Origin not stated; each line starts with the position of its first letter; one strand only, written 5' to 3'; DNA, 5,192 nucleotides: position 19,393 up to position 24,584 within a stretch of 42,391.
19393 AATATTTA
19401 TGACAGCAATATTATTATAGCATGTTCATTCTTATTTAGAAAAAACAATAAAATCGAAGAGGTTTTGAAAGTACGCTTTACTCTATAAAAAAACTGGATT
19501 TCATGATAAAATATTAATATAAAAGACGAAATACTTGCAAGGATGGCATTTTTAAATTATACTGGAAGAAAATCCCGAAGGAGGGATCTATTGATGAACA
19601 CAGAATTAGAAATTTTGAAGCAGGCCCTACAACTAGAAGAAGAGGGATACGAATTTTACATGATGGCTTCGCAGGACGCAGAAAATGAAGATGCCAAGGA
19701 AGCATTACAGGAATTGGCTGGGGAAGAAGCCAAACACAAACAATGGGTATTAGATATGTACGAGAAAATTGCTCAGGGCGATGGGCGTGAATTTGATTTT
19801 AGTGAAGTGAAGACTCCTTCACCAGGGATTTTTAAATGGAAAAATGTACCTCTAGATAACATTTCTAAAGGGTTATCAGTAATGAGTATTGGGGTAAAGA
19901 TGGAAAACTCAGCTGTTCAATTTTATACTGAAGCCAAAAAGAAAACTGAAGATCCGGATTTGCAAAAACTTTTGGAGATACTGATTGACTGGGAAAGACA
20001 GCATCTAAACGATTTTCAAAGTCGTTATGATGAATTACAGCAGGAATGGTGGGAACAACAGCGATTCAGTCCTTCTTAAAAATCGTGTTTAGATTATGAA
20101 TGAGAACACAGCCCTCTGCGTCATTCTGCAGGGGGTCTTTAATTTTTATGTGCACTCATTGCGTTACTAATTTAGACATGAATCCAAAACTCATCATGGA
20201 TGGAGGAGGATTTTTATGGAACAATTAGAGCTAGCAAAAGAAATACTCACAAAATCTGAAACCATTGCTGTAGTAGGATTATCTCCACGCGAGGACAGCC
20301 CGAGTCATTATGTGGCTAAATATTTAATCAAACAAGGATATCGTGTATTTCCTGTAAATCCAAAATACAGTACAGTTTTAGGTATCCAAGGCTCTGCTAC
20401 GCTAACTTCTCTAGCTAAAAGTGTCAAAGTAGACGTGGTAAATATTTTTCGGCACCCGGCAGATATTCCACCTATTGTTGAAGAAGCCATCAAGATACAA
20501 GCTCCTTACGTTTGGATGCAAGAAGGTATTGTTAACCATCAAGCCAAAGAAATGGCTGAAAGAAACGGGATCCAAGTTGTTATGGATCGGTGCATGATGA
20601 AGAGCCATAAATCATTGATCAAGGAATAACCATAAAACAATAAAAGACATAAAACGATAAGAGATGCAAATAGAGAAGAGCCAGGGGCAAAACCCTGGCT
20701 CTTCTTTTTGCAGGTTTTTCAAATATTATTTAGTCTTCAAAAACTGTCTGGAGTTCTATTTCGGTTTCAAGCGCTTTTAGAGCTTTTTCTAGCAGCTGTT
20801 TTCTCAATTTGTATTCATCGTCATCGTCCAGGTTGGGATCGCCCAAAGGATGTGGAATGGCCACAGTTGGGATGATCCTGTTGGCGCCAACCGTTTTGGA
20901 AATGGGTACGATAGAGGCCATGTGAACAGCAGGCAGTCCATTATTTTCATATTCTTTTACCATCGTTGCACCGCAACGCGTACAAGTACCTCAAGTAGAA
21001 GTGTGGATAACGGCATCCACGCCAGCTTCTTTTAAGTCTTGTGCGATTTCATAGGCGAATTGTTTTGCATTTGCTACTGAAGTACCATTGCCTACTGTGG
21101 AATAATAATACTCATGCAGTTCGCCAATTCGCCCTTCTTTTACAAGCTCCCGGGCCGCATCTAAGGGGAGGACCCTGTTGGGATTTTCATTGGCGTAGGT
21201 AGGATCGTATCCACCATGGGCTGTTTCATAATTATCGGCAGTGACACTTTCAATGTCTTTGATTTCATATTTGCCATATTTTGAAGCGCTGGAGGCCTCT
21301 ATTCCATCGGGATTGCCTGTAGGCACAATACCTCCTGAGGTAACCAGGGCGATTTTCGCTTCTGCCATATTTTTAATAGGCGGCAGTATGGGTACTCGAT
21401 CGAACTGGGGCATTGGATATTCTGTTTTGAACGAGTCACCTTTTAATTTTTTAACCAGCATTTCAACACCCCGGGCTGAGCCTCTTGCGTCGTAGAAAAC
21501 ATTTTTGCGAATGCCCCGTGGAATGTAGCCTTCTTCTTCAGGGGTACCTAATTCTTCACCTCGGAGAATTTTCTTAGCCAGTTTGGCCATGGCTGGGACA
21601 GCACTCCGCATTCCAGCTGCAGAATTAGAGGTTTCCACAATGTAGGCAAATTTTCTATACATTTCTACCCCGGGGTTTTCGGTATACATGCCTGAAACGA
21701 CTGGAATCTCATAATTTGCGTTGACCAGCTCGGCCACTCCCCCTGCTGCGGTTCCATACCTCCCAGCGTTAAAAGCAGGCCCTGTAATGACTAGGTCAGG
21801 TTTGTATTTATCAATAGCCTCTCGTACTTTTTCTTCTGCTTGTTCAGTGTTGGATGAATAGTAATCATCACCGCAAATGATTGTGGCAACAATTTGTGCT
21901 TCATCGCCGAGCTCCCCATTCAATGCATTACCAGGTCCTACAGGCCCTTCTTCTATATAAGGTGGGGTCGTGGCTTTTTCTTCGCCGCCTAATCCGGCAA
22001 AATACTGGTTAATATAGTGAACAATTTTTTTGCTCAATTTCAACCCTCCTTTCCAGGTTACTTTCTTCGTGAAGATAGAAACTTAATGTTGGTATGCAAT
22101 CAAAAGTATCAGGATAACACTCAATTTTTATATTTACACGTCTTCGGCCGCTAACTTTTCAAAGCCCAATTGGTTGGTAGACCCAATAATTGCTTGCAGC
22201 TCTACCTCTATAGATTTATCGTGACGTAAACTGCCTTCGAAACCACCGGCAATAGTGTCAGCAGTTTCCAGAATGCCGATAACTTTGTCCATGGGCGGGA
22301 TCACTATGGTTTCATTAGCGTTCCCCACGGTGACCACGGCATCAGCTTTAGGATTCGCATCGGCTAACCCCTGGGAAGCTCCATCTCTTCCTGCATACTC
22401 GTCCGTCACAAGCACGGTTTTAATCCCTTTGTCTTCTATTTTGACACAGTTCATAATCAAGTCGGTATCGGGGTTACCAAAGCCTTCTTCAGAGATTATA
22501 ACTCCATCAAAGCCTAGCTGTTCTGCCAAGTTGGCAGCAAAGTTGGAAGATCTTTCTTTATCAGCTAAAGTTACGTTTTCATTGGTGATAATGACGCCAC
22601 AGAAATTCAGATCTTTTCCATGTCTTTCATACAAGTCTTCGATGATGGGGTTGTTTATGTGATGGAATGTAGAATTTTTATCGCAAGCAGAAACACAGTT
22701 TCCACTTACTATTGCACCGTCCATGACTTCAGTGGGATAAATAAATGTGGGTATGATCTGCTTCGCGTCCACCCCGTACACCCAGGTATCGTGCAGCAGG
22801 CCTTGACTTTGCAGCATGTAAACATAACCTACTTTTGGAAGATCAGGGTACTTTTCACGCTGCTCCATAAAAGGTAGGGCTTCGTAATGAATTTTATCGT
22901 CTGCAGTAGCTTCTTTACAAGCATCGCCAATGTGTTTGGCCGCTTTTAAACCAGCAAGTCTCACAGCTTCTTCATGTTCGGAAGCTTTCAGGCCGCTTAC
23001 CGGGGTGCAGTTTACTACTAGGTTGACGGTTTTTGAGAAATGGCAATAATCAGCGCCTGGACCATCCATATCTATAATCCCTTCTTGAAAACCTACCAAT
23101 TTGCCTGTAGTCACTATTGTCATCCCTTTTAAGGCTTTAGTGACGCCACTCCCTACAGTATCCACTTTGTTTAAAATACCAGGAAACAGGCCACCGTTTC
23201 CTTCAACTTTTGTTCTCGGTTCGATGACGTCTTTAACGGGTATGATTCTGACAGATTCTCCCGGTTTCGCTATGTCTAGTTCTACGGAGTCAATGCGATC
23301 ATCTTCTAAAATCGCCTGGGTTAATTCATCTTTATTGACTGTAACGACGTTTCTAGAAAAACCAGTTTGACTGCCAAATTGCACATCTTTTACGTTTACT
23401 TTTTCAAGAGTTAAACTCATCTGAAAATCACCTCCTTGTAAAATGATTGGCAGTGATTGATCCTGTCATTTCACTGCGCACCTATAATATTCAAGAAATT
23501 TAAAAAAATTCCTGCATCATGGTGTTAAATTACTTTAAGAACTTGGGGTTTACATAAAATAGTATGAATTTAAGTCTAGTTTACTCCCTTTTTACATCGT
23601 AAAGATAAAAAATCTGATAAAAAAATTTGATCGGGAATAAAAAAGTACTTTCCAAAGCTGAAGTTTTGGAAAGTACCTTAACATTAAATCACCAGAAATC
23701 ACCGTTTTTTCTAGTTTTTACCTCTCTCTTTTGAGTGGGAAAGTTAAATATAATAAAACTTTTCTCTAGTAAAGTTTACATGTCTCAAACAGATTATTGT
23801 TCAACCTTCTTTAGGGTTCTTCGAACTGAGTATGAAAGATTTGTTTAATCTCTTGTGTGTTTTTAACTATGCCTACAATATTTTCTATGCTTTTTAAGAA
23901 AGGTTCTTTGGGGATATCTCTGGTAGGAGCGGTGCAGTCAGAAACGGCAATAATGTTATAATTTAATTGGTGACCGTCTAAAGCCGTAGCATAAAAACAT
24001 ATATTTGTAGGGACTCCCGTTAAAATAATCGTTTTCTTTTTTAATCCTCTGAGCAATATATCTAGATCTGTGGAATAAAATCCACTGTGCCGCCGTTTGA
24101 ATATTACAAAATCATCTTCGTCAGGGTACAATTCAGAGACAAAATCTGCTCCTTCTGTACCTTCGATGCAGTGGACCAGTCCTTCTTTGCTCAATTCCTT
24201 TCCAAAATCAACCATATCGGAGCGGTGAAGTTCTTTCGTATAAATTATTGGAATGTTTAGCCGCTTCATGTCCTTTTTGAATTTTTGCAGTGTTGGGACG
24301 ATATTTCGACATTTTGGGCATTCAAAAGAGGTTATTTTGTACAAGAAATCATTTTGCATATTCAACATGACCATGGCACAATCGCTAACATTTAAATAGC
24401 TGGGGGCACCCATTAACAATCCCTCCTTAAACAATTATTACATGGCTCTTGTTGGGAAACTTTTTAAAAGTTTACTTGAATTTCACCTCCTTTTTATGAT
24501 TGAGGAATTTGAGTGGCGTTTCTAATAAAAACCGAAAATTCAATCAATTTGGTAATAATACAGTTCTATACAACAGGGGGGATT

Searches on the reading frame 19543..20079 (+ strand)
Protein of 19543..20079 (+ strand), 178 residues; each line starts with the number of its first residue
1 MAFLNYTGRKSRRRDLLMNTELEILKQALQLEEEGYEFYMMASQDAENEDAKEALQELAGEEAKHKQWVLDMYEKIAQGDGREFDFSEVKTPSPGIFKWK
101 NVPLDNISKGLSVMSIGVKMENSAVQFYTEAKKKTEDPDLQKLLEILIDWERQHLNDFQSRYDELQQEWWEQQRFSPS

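Call 96: search_protein_families(library=pfam, proteins=[window:19543-20079:+], max_evalue=0.00001)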
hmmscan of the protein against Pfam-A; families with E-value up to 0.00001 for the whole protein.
window:19543-20079:+ (178 aa): 3 families
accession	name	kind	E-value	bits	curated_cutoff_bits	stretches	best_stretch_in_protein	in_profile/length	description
PF02915.23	Rubrerythrin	-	1.9e-18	67.6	22.8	1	23-160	1-135/137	Rubrerythrin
PF09537.16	DUF2383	-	3.5e-07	30.8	30.8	0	22-65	3-46/111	Domain of unknown function (DUF2383)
PF13668.12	Ferritin_2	-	2.5e-06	28.1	24.7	0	19-72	82-135/138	Ferritin-like domain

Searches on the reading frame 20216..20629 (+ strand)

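Call 96: search_protein_families(library=pfam, proteins=[window:20216-20629:+], max_evalue=0.00001)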
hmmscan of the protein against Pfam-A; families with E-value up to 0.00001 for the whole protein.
window:20216-20629:+ (137 aa): 1 family
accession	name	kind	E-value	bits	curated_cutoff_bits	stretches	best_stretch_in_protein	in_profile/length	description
PF13380.12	CoA_binding_2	-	1e-39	136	22.8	1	16-131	2-115/116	CoA binding domain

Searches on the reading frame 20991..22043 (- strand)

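Call 96: search_protein_families(library=pfam, proteins=[window:20991-22043:-], max_evalue=0.00001)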
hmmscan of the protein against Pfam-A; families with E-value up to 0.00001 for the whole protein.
window:20991-22043:- (350 aa): 1 family
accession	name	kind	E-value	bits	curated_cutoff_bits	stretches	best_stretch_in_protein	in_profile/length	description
PF07355.17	GRDB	-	5.8e-166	552.4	22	1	5-350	2-347/347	Glycine/sarcosine/betaine reductase selenoprotein B (GRDB)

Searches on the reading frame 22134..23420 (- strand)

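Call 96: search_protein_families(library=pfam, proteins=[window:22134-23420:-], max_evalue=0.00001)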
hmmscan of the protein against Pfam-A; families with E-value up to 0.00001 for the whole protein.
window:22134-23420:- (428 aa): 1 family
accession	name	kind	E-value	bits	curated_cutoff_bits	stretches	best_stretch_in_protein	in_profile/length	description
PF09338.16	Gly_reductase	-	2.2e-209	695.7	22.2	1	1-425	1-425/426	Glycine/sarcosine/betaine reductase component B subunits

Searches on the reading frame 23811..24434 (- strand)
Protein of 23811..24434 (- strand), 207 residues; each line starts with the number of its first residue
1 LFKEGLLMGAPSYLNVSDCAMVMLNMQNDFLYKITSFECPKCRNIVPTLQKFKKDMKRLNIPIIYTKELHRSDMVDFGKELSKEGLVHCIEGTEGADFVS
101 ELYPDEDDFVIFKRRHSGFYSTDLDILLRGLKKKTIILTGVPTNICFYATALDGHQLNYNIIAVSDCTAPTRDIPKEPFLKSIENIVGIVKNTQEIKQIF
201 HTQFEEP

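Call 3: search_protein_families(library=pfam, proteins=[window:23811-24434:-], max_evalue=0.01)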
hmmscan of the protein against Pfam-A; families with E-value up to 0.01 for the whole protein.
window:23811-24434:- (207 aa): 1 family
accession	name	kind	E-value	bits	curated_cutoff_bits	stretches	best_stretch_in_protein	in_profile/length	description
PF00857.26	Isochorismatase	-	4e-38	131.7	27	1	19-193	1-173/175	Isochorismatase domain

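Call 4: search_protein_families(library=ncbifam, proteins=[window:23811-24434:-], max_evalue=0.01)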
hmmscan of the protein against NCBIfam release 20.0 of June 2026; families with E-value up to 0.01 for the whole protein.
window:23811-24434:- (207 aa): 6 families
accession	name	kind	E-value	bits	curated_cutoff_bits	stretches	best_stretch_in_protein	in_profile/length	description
NF050097.1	BiurAmidohydBiuH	equivalog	9.3e-19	67.8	370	1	15-195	15-213/221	biuret amidohydrolase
TIGR03614.1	RutB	equivalog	3e-17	63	377.95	1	92-202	110-221/226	pyrimidine utilization protein B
NF008517.0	PRK11440.1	equivalog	3.2e-12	46.8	195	1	14-196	4-184/188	hydrolase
NF008623.0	PRK11609.1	equivalog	6.9e-06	26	174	1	20-167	5-177/213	bifunctional nicotinamidase/pyrazinamidase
TIGR01295.2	PedC_BrcD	equivalog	0.0024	17.7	120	1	25-66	53-91/152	PedC/BrcD family bacteriocin maturation disulfide isomerase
NF041461.1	C_hydro_YcaC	equivalog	0.0054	16.3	310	0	131-170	100-139/201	isochorismate family cysteine hydrolase YcaC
